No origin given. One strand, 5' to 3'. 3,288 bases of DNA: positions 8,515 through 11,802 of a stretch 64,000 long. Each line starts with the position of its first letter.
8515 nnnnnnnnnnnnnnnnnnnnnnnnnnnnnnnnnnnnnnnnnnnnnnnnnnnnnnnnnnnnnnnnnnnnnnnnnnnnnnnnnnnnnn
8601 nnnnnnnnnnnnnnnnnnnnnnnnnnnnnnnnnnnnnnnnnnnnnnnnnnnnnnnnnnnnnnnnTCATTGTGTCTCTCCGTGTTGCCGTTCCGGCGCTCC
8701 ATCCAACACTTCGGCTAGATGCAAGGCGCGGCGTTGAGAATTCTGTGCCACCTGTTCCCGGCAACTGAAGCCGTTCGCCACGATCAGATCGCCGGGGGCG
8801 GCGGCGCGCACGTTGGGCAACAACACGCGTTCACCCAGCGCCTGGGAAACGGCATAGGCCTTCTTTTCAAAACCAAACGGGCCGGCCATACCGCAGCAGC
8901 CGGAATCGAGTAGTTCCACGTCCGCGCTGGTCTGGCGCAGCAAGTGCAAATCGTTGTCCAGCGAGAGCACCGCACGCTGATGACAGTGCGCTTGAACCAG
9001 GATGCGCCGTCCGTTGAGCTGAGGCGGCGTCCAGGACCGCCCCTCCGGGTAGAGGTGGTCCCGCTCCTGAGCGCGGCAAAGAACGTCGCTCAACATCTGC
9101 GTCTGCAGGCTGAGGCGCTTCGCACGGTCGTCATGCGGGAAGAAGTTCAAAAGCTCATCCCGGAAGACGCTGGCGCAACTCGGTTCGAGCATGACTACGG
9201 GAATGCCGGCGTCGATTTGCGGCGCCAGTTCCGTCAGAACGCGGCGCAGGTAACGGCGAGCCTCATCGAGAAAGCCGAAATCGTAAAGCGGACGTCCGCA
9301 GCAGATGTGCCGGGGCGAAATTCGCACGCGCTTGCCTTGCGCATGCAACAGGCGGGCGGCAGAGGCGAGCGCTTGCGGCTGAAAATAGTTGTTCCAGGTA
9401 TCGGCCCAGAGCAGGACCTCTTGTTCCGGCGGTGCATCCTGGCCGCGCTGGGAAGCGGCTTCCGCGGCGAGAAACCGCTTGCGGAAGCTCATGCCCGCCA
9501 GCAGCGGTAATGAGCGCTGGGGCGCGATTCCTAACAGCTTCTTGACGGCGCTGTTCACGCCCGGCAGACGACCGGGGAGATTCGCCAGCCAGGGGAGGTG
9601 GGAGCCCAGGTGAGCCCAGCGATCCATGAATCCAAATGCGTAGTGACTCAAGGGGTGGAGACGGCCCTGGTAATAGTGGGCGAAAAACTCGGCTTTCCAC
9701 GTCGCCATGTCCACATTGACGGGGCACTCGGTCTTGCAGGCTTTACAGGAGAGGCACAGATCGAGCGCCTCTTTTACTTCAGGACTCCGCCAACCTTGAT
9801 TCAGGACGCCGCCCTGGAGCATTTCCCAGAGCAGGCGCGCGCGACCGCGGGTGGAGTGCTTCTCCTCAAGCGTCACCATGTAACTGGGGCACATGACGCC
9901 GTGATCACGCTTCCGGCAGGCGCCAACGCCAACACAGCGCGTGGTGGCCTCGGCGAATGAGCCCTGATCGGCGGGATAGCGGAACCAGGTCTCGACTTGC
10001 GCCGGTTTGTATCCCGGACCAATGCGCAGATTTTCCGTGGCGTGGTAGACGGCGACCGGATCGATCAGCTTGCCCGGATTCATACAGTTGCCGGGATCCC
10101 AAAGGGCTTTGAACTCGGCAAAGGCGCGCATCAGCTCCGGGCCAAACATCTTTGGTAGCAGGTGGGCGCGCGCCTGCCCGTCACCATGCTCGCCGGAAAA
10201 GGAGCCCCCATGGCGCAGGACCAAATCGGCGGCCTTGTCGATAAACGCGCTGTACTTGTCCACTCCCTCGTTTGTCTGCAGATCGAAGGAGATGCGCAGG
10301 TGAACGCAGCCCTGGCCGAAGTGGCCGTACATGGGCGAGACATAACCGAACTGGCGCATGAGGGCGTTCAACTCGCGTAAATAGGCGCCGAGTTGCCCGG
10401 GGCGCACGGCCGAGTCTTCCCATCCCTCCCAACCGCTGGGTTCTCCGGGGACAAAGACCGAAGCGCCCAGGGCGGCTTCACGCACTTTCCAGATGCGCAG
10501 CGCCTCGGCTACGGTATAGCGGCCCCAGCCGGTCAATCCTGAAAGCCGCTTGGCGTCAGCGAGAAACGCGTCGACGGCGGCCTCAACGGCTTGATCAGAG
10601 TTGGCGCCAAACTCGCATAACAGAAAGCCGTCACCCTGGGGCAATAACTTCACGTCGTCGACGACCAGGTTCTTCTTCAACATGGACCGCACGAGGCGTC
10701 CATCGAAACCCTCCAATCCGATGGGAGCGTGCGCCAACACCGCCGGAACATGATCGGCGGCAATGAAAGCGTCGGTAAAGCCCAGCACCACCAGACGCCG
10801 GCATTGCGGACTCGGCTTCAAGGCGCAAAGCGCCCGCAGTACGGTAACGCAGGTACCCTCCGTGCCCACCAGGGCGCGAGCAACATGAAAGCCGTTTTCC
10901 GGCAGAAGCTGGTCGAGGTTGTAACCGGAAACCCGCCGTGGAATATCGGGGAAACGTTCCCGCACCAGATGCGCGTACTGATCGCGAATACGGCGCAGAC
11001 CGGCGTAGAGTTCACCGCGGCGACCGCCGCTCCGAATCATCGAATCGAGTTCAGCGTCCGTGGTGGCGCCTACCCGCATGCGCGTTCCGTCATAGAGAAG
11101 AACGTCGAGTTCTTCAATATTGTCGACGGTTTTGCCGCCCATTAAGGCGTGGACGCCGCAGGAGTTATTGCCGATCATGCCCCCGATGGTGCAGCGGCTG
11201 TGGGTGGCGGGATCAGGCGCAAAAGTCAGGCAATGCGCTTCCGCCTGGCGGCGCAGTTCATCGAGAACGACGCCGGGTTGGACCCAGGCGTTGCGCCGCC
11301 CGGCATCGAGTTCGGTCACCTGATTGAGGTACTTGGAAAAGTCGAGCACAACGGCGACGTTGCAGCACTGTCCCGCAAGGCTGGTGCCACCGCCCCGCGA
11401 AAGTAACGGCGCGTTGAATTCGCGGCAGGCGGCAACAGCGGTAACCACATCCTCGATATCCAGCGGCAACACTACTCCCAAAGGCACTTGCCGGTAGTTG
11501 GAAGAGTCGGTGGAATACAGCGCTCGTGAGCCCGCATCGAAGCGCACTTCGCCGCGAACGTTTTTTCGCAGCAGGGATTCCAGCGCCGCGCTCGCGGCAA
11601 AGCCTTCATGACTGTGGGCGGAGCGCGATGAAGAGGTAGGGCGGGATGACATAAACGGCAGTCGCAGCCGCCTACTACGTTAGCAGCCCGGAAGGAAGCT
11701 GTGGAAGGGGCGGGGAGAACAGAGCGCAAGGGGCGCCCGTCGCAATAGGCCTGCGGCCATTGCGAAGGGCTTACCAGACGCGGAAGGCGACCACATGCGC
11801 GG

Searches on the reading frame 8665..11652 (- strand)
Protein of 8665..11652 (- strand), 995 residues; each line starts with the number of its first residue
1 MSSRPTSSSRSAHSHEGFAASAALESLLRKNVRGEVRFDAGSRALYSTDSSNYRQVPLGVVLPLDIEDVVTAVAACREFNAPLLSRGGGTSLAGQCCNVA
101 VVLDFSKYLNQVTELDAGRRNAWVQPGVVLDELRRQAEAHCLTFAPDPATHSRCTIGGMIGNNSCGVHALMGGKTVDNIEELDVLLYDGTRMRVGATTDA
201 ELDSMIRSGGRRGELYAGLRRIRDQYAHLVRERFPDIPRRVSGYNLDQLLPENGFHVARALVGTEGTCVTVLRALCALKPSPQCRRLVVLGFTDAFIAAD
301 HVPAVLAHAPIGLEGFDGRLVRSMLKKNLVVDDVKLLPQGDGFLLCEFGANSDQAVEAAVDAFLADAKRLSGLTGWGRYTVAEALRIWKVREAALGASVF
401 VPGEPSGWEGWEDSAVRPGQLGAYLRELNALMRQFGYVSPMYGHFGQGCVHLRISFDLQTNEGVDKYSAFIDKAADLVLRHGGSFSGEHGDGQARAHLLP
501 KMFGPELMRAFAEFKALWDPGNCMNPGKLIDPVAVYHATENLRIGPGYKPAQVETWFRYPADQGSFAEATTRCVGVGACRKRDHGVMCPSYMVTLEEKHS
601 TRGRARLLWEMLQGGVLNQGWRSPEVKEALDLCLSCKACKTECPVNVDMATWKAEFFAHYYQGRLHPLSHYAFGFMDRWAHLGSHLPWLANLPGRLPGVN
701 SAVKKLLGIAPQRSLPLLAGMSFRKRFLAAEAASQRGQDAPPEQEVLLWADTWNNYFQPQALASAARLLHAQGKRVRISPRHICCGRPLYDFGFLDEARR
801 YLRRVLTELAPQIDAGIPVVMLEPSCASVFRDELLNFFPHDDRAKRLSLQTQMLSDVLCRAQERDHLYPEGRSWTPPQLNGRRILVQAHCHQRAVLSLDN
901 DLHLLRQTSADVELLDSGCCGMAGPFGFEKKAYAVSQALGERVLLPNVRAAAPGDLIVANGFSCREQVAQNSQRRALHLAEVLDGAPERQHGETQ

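Call 53: search_protein_families(library=pfam, proteins=[window:8665-11652:-], max_evalue=0.00001)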
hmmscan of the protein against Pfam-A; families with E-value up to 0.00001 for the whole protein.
window:8665-11652:- (995 aa): 4 families
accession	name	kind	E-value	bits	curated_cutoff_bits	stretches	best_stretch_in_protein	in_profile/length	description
PF02913.24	FAD-oxidase_C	-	1.1e-42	146.9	21.2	1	282-529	2-248/248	FAD linked oxidases, C-terminal domain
PF01565.28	FAD_binding_4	-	4.7e-36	124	26.4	1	57-194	1-138/139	FAD binding domain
PF13183.11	Fer4_8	-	1.5e-09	38.7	27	1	571-647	3-68/68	4Fe-4S dicluster domain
PF13534.11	Fer4_17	-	3.1e-07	31.3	22.2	1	572-648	1-61/61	4Fe-4S dicluster domain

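Call 54: find_homologous_proteins(query=window:8665-11652:-, max_evalue=1e-100)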
Query window:8665-11652:- (995 aa): 8000 proteins with E <= 1e-100 among 8000 candidates; the best 120 are listed.
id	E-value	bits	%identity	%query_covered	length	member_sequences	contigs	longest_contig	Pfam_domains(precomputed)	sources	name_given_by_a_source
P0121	0.0e+0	2324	100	100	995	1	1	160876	PF01565.29,PF13534.12,PF02754.22,PF02913.25,PF13183.12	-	-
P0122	0.0e+0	1614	71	98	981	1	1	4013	PF01565.29,PF13534.12,PF02754.22,PF02913.25,PF13183.12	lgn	-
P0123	0.0e+0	1604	70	98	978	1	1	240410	PF01565.29,PF13534.12,PF02754.22,PF02913.25,PF13183.12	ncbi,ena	-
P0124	0.0e+0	1603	71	99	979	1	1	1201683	PF01565.29,PF13534.12,PF02754.22,PF02913.25,PF13183.12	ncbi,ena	-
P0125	0.0e+0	1603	71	98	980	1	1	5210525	PF01565.29,PF13534.12,PF02754.22,PF02913.25,PF13183.12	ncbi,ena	-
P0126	0.0e+0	1601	70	98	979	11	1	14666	PF01565.29,PF13534.12,PF02754.22,PF02913.25,PF13183.12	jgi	jgi:FAD/FMN-containing dehydrogenase/Fe-S oxidoreductase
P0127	0.0e+0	1598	70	98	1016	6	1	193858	PF01565.29,PF13534.12,PF02754.22,PF02913.25,PF13183.12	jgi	-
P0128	0.0e+0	1597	68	99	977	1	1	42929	PF01565.29,PF13534.12,PF02754.22,PF02913.25,PF13183.12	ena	-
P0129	0.0e+0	1596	71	98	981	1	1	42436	PF01565.29,PF13534.12,PF02754.22,PF02913.25,PF13183.12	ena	-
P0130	0.0e+0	1596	71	98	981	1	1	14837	PF01565.29,PF13534.12,PF02754.22,PF02913.25,PF13183.12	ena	-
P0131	0.0e+0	1595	71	98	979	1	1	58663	PF01565.29,PF13534.12,PF02754.22,PF02913.25,PF13183.12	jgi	jgi:FAD/FMN-containing dehydrogenase/Fe-S oxidoreductase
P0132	0.0e+0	1595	70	98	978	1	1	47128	PF01565.29,PF13534.12,PF02754.22,PF02913.25,PF13183.12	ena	-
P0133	0.0e+0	1594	70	99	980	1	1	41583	PF01565.29,PF13534.12,PF02754.22,PF02913.25,PF13183.12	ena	-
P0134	0.0e+0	1594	71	98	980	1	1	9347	PF01565.29,PF13534.12,PF02754.22,PF02913.25,PF13183.12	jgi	jgi:FAD/FMN-containing dehydrogenase/Fe-S oxidoreductase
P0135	0.0e+0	1594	71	98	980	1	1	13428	PF01565.29,PF13534.12,PF02754.22,PF02913.25,PF13183.12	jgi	jgi:FAD/FMN-containing dehydrogenase/Fe-S oxidoreductase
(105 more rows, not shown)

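Call 79: find_encoding_contigs(protein=P0123, flank=10000, max_places=3)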
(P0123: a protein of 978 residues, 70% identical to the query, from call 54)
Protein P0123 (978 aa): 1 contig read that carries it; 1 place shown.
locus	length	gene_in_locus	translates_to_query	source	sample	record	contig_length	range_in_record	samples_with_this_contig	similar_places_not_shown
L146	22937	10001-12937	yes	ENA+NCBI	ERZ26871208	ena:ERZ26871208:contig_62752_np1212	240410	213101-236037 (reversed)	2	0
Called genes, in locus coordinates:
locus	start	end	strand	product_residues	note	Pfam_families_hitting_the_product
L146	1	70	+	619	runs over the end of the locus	PF02574:S-methyl_trans, PF02219:MTHFR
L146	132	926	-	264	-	PF19567:CpsB_CapC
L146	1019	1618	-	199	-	PF00383:dCMP_cyt_deam_1, PF14437:MafB19-deam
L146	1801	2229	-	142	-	PF13279:4HBT_2, PF03061:4HBT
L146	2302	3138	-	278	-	PF07044:DUF1329 (faint), PF17131:TP_0789-like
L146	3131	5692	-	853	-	PF12704:MacB_PCD, PF02687:FtsX, PF12704:MacB_PCD, PF02687:FtsX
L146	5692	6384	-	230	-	PF00005:ABC_tran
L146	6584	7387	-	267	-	-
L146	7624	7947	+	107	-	-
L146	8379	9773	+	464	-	PF02746:MR_MLE_N, PF13378:MR_MLE_C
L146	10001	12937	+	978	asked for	PF01565:FAD_binding_4, PF02913:FAD-oxidase_C, PF13183:Fer4_8, PF13534:Fer4_17, PF02754:CCG (faint)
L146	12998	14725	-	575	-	PF00920:ILVD_EDD_N, PF24877:ILV_EDD_C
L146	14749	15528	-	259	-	PF00106:adh_short, PF08659:KR, PF13561:adh_short_C2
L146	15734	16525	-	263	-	PF08450:SGL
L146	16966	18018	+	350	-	PF01261:AP_endonuc_2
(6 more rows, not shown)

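Call 80: find_encoding_contigs(protein=P0124, flank=10000, max_places=3)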
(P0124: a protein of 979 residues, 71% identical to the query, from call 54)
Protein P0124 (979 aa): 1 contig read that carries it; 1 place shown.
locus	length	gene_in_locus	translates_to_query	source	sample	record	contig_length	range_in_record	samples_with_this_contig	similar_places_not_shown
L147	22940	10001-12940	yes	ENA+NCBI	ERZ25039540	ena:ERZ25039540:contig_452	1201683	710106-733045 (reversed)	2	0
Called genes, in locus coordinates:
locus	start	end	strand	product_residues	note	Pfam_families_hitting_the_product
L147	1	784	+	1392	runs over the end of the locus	PF13385:Laminin_G_3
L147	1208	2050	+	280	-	PF04542:Sigma70_r2, PF08281:Sigma70_r4_2, PF04545:Sigma70_r4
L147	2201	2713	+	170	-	-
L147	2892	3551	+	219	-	PF11304:DUF3106 (weak)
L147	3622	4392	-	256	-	PF05988:DUF899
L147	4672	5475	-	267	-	PF01965:DJ-1_PfpI, PF17124:ThiJ_like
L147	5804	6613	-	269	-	PF01619:Pro_dh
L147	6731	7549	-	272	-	PF00535:Glycos_transf_2, PF10111:Glyco_tranf_2_2 (weak), PF13641:Glyco_tranf_2_3 (weak)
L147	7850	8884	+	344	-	PF25145:NfeD1b_N (weak), PF01343:Peptidase_S49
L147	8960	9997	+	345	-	PF08240:ADH_N, PF00107:ADH_zinc_N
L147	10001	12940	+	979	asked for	PF01565:FAD_binding_4, PF02913:FAD-oxidase_C, PF13183:Fer4_8, PF13534:Fer4_17, PF02754:CCG (faint)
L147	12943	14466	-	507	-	PF02789:Peptidase_M17_N, PF00883:Peptidase_M17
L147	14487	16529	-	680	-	PF03485:Arg_tRNA_synt_N, PF00750:tRNA-synt_1d (faint), PF05746:DALR_1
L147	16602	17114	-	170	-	PF04138:GtrA_DPMS_TM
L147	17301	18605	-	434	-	PF00202:Aminotran_3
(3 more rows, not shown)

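Call 81: find_encoding_contigs(protein=P0127, flank=10000, max_places=3)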
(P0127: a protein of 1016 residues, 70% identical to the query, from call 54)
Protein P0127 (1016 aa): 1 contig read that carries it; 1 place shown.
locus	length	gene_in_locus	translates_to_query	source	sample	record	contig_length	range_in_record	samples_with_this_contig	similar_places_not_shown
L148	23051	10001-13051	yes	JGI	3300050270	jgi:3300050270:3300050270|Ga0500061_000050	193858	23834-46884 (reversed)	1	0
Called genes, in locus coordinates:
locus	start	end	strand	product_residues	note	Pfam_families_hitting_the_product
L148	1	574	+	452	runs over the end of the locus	PF21686:LigD_Prim-Pol, PF01896:DNA_primase_S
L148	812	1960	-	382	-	PF01068:DNA_ligase_A_M, PF04679:DNA_ligase_A_C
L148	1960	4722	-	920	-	PF16640:Big_3_5 (weak), PF01839:FG-GAP (faint), PF13517:FG-GAP_3, PF16640:Big_3_5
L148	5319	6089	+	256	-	-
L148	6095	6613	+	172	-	-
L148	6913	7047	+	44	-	-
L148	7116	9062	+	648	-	PF22848:ASD1_dom, PF06964:Alpha-L-AF_C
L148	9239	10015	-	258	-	PF00106:adh_short, PF08659:KR, PF23441:SDR, PF13561:adh_short_C2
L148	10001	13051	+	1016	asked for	PF01565:FAD_binding_4, PF02913:FAD-oxidase_C, PF13183:Fer4_8, PF13534:Fer4_17, PF02754:CCG (faint)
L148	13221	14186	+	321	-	PF01261:AP_endonuc_2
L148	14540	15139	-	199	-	PF13430:DUF4112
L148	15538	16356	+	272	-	PF01904:DUF72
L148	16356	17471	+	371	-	PF12697:Abhydrolase_6, PF00561:Abhydrolase_1, PF12146:Hydrolase_4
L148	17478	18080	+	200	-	-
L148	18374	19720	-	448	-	PF00083:Sugar_tr (weak), PF07690:MFS_1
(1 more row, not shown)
